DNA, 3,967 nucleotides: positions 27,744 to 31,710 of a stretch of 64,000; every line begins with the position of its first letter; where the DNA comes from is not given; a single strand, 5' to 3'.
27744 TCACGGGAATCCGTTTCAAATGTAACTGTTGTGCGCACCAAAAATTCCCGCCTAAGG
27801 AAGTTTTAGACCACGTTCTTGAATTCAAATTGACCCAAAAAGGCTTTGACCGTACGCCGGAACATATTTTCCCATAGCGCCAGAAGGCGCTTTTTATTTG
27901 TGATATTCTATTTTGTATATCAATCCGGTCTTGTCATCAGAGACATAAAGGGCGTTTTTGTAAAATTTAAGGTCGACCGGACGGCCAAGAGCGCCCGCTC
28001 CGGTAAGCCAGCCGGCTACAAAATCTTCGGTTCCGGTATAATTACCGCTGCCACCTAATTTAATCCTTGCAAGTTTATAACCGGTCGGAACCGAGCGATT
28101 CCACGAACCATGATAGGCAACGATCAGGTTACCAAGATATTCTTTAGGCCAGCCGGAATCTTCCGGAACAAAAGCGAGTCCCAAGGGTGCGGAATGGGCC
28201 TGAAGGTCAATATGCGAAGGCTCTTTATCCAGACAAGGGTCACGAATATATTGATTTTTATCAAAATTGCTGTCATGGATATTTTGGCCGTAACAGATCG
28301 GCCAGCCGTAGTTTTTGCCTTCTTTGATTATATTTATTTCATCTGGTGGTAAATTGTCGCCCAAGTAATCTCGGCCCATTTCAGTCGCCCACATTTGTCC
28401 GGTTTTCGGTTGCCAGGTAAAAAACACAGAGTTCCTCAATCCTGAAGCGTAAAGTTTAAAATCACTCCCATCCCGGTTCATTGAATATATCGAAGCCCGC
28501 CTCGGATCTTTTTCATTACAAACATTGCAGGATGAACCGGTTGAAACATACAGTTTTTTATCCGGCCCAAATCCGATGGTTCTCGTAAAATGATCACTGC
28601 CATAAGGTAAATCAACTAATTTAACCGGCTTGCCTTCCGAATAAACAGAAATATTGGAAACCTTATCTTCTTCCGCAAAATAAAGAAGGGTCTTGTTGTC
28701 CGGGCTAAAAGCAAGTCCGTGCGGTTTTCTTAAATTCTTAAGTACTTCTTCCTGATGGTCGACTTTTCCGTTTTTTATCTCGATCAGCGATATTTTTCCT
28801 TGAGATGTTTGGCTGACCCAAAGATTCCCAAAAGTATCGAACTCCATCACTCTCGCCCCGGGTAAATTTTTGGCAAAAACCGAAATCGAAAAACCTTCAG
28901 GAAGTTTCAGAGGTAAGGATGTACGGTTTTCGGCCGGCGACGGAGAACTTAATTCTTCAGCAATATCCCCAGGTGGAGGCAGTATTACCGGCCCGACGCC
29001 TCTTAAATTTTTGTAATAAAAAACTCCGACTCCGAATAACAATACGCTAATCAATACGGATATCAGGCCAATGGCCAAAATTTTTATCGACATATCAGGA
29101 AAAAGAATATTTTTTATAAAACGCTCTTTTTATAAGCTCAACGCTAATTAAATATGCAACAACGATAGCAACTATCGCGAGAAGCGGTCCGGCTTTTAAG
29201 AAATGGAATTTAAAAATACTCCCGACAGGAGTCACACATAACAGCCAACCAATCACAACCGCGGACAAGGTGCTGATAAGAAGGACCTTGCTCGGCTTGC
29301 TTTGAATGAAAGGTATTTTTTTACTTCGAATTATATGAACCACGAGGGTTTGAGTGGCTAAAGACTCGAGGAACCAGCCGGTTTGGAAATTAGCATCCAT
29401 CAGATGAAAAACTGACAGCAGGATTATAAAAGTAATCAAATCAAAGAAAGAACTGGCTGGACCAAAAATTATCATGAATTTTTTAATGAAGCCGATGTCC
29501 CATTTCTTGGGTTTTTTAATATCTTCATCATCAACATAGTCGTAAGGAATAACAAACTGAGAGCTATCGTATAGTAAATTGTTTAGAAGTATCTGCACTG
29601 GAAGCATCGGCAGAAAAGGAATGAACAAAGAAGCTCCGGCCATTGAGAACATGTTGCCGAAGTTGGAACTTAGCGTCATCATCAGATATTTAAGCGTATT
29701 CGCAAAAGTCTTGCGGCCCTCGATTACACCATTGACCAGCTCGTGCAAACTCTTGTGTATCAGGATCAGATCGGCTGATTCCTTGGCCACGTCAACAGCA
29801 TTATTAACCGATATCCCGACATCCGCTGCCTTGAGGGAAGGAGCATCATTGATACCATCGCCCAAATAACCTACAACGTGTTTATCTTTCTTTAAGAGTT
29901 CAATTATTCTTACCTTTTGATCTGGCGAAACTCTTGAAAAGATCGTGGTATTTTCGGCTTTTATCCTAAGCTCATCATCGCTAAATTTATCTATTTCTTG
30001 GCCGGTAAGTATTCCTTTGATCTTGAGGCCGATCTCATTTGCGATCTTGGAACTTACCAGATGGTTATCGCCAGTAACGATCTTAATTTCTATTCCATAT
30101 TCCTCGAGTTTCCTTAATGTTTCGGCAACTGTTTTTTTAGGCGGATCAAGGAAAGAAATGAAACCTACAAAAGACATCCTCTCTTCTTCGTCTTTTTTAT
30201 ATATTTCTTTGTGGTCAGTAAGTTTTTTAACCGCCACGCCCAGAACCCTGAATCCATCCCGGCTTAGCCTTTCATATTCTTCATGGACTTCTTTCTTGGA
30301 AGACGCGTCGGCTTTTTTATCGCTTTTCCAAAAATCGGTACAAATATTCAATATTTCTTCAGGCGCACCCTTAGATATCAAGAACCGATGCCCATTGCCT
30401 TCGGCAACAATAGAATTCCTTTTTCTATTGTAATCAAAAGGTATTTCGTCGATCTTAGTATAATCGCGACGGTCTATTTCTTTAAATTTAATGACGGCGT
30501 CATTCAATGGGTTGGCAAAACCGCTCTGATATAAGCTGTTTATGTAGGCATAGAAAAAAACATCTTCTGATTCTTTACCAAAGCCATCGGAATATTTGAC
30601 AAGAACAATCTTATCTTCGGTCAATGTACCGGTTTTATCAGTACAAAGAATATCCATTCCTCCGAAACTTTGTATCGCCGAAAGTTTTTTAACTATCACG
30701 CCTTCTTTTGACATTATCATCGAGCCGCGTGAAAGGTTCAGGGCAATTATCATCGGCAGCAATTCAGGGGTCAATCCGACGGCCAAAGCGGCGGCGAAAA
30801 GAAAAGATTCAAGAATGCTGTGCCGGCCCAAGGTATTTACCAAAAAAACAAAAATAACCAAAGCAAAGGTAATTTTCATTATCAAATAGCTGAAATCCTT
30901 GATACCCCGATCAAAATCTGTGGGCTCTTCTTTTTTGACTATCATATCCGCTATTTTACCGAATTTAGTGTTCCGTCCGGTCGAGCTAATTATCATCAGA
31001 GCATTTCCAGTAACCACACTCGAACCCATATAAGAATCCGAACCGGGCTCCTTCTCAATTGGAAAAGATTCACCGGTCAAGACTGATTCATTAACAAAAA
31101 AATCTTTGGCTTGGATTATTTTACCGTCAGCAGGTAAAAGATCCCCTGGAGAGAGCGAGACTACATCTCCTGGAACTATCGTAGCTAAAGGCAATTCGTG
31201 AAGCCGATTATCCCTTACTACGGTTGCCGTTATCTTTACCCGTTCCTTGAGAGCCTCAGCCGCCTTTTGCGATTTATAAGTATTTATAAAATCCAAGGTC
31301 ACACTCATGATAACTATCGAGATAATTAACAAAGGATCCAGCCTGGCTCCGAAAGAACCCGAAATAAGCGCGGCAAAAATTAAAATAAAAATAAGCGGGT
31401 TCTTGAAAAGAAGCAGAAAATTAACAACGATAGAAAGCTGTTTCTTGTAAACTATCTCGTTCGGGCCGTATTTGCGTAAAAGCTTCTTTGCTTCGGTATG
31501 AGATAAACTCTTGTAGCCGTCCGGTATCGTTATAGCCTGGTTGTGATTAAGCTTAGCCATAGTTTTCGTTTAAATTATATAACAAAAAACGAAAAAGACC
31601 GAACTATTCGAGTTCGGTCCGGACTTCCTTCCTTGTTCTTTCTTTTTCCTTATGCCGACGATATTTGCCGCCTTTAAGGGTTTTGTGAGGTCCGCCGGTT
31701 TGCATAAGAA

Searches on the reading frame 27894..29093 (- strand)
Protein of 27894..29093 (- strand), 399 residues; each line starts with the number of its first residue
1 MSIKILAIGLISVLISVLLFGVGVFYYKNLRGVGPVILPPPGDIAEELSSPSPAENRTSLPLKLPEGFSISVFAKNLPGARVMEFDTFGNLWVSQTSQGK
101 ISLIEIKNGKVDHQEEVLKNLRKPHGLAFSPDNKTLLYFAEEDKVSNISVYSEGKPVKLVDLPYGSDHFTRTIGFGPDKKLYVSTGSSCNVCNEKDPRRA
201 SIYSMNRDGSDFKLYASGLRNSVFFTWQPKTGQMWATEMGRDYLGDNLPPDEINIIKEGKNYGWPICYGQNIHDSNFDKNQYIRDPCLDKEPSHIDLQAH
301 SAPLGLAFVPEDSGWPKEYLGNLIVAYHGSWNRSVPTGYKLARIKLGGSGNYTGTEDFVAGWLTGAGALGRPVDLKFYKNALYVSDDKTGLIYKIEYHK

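Call 8: search_protein_families(library=pfam, proteins=[window:27894-29093:-], max_evalue=0.1)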
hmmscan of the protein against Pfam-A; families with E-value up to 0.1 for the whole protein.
window:27894-29093:- (399 aa): 6 families
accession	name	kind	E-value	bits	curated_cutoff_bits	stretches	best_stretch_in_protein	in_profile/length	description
PF07995.17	GSDH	-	9.4e-18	65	25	1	166-313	112-265/332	Glucose / Sorbosone dehydrogenase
PF24684.1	Vgb_lyase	-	0.00013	21.4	50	1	84-187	61-158/290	Virginiamycin B lyase family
PF25174.1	Beta-prop_THOC3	-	0.0089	15.5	305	1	84-189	95-192/272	THOC3 beta-propeller domain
PF22807.2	TrAA12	-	0.011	14.5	30.9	0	297-357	278-330/463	TrAA12-like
PF06079.17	Apyrase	-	0.034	13.9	27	1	374-396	58-80/291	Apyrase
PF08450.18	SGL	-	0.064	13.3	26.3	0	86-141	94-152/246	SMP-30/Gluconolactonase/LRE-like region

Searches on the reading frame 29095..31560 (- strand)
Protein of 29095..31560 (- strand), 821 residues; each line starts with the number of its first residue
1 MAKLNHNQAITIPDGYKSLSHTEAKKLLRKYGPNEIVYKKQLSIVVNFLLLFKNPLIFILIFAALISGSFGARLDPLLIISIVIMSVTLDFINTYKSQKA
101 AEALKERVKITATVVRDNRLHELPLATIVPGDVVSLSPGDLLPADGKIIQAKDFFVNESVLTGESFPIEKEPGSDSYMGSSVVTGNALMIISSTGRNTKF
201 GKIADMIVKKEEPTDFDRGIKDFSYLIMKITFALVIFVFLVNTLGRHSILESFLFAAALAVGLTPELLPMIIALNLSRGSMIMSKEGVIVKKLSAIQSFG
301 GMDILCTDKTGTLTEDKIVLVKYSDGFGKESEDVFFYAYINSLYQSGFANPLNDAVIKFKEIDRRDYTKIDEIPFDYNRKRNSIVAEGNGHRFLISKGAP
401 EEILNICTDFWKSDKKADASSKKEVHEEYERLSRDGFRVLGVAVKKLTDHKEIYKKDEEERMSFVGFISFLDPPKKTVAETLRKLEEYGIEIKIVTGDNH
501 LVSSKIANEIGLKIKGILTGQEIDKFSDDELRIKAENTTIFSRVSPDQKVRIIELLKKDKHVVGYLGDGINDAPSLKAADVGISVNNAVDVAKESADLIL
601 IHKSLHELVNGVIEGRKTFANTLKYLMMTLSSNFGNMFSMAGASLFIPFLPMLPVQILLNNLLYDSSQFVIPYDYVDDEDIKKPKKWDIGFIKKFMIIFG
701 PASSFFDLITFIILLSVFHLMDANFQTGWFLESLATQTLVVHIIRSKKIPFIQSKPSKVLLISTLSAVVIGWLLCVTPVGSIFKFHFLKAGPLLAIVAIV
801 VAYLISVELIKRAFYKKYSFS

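Call 8: search_protein_families(library=pfam, proteins=[window:29095-31560:-], max_evalue=0.1)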
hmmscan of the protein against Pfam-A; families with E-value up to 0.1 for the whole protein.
window:29095-31560:- (821 aa): 6 families
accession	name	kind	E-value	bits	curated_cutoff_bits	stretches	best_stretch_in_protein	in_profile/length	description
PF00122.25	E1-E2_ATPase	-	3.6e-44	150.9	28.1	1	109-285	4-180/181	E1-E2 ATPase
PF00689.26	Cation_ATPase_C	-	7.3e-21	75.2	27.3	1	649-812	1-174/175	Cation transporting ATPase, C-terminus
PF00702.32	Hydrolase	-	5.1e-16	60.1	26.4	1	303-580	2-191/191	haloacid dehalogenase-like hydrolase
PF00690.31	Cation_ATPase_N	-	1.8e-11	43.9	20.4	1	19-67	21-69/69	Cation transporter/ATPase, N-terminus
PF13246.12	Cation_ATPase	-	8.9e-10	38.9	21.7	1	363-409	42-90/91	Cation transport ATPase (P-type)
PF08282.18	Hydrolase_3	-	8.5e-05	22.8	20.9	1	552-601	195-244/255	haloacid dehalogenase-like hydrolase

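Call 9: find_encoding_contigs(protein=window:29095-31560:-, flank=3000, max_places=6)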
Protein window:29095-31560:- (821 aa): no gene with exactly this product is on record in the collection.

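Call 21: find_related_loci(query=window:29095-31560:-, collection=genome_contigs, flank=4000)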
Query window:29095-31560:- (821 aa) in genome_contigs; peptide patterns used: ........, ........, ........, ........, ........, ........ (x = any residue, [..] = any of these).
600 stretches matched a pattern (row limit reached: there are more); 588 encode a relative of the query (tblastn E <= 1e-3); the best 80 are kept; 80 distinct loci.
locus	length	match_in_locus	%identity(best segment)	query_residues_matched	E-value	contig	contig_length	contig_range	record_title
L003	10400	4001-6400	57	16-816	0e+0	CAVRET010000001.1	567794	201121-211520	MAG: uncultured bacterium isolate MFD04463.bin.1.58 genome assembly, contig: contig_10049, whole genome shotgun sequence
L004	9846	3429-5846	55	9-817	0e+0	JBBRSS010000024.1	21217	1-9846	MAG: Candidatus Saccharimonadia bacterium isolate La2_metabat2.113 La2_metabat2.113_K_1422711L21217_cov_28.2690, whole g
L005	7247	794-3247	55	3-819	0e+0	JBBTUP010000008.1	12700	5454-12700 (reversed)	MAG: Patescibacteria group bacterium isolate H41-bin126_1 H41_bin126_1_000000000008, whole genome shotgun sequence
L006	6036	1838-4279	55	19-817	0e+0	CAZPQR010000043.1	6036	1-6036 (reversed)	MAG TPA_asm: uncultured Gammaproteobacteria bacterium isolate SRP189682_co1_236 genome assembly, contig: NODE_36494_leng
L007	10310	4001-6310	55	19-791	0e+0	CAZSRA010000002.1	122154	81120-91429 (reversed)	MAG TPA_asm: uncultured Candidatus Saccharimonadales bacterium isolate SRP200132_co1_243 genome assembly, contig: NODE_1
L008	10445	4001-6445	53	19-818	0e+0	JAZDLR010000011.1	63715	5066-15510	MAG: Candidatus Komeilibacteria bacterium isolate MEGAHIT-group-0.611 k141_247355, whole genome shotgun sequence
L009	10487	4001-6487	53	5-817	0e+0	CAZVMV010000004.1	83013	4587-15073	MAG TPA_asm: uncultured Gammaproteobacteria bacterium isolate SRP173033_co2_263 genome assembly, contig: NODE_88_length_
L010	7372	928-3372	52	17-821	0e+0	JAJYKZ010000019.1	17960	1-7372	MAG: bacterium isolate DBS2-1.bin57 NODE_5578_length_17960_cov_2.381428, whole genome shotgun sequence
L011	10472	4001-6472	50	6-816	0e+0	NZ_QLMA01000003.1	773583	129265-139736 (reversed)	Chitinophaga dinghuensis strain DSM 29821 Ga0181032_103, whole genome shotgun sequence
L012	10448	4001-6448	50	17-817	0e+0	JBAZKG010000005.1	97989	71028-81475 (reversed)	MAG: Patescibacteria group bacterium isolate SO_2017_LW4_138 scaffold_685_c1_LW137-91_2017, whole genome shotgun sequenc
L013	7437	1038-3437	61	19-817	0e+0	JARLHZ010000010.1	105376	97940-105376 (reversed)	MAG: Candidatus Doudnabacteria bacterium isolate MAG_CO250 MetaCoAG_Bin_250_Oxic_k141_445987, whole genome shotgun seque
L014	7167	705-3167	51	11-819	0e+0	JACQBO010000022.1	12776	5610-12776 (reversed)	MAG: Candidatus Kerfeldbacteria bacterium isolate NC_groundwater_944_Pr1_S-0.2um_54_28 Montesol18-Sp2_coassembly_scaffol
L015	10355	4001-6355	52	19-812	0e+0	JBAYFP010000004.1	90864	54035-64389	MAG: Candidatus Paceibacterota bacterium isolate SO_2016_GW1_104 scaffold00566_OW334_2016, whole genome shotgun sequence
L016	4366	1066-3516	48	18-818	0e+0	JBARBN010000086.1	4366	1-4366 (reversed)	MAG: Nitrospirota bacterium isolate MFD05764_ilm_asm_bin136 k127_982788, whole genome shotgun sequence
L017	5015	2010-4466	48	17-820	0e+0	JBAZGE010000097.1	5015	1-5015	MAG: Candidatus Omnitrophota bacterium isolate SO_2017_LW3_37 NODE_62522_length_5015_cov_0.901596_LW162_2017, whole geno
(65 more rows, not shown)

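Call 69: search_protein_families(library=ncbifam, proteins=[window:29095-31560:-], max_evalue=1e-10)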
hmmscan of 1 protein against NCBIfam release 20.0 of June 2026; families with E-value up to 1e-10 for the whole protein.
window:29095-31560:- (821 aa): 19 families
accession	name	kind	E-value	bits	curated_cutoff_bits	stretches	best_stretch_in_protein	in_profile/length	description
TIGR01524.1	ATPase-IIIB_Mg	equivalog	3.1e-260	865.7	610.75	1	17-819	32-865/867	magnesium-translocating P-type ATPase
NF011702.0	PRK15122.1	subfamily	7.3e-249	828.3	975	2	176-818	247-903/907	magnesium-translocating P-type ATPase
TIGR01647.1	ATPase-IIIA_H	equivalog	7e-145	484.1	615.5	1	19-776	2-754/755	plasma-membrane proton-efflux P-type ATPase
TIGR01522.1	ATPase-IIA2_Ca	equivalog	5e-109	365.3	798.3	1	20-687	26-717/854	calcium-transporting P-type ATPase, PMR1-type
TIGR01116.1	ATPase-IIA1_Ca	equivalog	6.1e-89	299.1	703.4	2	367-667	373-649/799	calcium-translocating P-type ATPase, SERCA-type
TIGR01494.1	ATPase_P-type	subfamily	5.2e-80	269.2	62.3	2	79-512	2-365/478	HAD-IC family P-type ATPase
TIGR01523.1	ATPase-IID_K-Na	equivalog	5e-79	266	645.05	3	366-662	482-799/997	potassium/sodium efflux P-type ATPase, fungal-type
TIGR01517.1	ATPase-IIB_Ca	equivalog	1.7e-78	264.8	507.05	1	19-666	56-733/882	calcium-translocating P-type ATPase, PMCA-type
TIGR01525.1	ATPase-IB_hvy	subfamily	7.7e-72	242.9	346.25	2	60-515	5-428/560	heavy metal translocating P-type ATPase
TIGR01106.1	ATPase-IIC_X-K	subfamily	6.1e-67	226.3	946.1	3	17-320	35-362/997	Na,H/K antiporter P-type ATPase subunit alpha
TIGR01657.1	P-ATPase-V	hypoth_equivalog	4.7e-64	216.5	618.25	3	18-322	139-468/1055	ATP13A2 family polyamine export P-type ATPase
TIGR01511.1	ATPase-IB1_Cu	subfamily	1.4e-55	189.2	397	2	77-324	47-283/542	copper-translocating P-type ATPase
TIGR01512.1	ATPase-IB2_Cd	subfamily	1.9e-54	185.2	313.5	2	59-323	4-255/494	cadmium family heavy metal-translocating P-type ATPase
NF008262.1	PRK11033.1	equivalog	6e-44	150.6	1005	2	75-518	197-604/731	zinc/cadmium/mercury/lead-transporting ATPase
NF007952.0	PRK10671.1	equivalog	2.8e-40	138.3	1316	2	78-358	295-574/838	copper-exporting P-type ATPase CopA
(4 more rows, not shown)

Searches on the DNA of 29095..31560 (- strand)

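Call 24: search_rna_families(sources=[L003, L004, L005, L007, L008, L010, L012, L013, L014, L015, L018, L020, L050, L054, L061], threshold=gathering)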
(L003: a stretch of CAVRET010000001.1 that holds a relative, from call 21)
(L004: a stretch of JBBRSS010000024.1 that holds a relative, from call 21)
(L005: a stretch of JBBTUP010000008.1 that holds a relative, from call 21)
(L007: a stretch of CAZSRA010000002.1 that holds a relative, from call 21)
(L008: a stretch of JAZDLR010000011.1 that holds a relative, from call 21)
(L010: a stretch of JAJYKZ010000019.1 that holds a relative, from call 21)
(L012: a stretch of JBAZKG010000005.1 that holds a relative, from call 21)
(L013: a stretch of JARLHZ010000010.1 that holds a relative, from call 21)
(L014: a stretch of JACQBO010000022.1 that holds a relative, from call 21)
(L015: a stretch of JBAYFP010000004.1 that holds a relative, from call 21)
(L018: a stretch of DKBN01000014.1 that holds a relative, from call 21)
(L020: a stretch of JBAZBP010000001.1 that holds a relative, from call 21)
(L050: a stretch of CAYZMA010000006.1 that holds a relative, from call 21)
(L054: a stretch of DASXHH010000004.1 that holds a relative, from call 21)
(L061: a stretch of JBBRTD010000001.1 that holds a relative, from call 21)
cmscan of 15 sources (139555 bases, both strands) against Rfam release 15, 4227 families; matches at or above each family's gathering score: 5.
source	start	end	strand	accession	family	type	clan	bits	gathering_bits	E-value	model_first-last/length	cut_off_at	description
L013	4845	4915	+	RF00005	tRNA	Gene; tRNA;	CL00001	68.2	29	2.1e-12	1-71/71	no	tRNA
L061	259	330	+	RF00005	tRNA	Gene; tRNA;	CL00001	62.4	29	8.4e-11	1-71/71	no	tRNA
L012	2974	3046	-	RF00005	tRNA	Gene; tRNA;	CL00001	59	29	7.1e-10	1-71/71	no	tRNA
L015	7052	7123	+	RF00005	tRNA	Gene; tRNA;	CL00001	58.9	29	7.8e-10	1-71/71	no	tRNA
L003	1764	1838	-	RF01689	AdoCbl-II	Cis-reg; riboswitch;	CL00101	46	36.5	1.4e-07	1-81/81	no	AdoCbl-II (Cobalamin/B12) riboswitch aptamer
